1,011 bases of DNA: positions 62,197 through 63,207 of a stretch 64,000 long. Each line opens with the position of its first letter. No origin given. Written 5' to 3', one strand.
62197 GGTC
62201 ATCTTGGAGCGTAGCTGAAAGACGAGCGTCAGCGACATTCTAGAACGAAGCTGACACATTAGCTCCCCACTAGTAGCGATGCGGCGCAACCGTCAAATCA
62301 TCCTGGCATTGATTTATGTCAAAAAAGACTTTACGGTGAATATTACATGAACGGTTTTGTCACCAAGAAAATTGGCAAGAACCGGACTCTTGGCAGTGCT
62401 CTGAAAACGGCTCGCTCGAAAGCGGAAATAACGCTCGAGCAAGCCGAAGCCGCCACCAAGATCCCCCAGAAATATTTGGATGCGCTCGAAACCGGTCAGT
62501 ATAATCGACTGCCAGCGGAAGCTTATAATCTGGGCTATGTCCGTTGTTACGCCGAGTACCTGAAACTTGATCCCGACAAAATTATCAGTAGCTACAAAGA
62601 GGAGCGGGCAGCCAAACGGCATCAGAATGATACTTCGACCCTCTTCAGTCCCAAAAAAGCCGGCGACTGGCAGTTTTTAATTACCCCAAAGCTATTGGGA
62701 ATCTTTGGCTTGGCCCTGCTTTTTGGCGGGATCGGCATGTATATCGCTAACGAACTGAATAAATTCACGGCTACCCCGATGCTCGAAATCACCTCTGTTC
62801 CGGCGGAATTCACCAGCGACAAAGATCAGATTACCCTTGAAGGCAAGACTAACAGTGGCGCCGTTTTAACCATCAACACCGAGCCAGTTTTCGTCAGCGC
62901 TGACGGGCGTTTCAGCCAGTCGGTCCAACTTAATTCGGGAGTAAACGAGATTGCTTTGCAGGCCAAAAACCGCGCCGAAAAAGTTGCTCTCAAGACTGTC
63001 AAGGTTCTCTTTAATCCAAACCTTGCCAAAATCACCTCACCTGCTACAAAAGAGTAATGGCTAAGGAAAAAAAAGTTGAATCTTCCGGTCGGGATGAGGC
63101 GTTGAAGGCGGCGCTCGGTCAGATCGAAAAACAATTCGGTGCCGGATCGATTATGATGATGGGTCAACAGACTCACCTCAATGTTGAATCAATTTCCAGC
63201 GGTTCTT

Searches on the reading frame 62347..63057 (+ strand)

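Call 76: search_protein_families(library=pfam, max_evalue=0.001, proteins=[window:62347-63057:+])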
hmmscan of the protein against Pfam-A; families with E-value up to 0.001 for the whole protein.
window:62347-63057:+ (236 aa): 3 families
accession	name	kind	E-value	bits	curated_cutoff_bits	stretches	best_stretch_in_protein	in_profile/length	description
PF13413.12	HTH_25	-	2.6e-19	69.2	24.6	1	19-79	2-62/62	Helix-turn-helix domain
PF09136.16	Glucodextran_B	-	1.6e-11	44.4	27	1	144-221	1-80/83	Glucodextranase, domain B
PF12844.13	HTH_19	-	8.9e-05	22.8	30.2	1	16-83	1-62/64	Helix-turn-helix domain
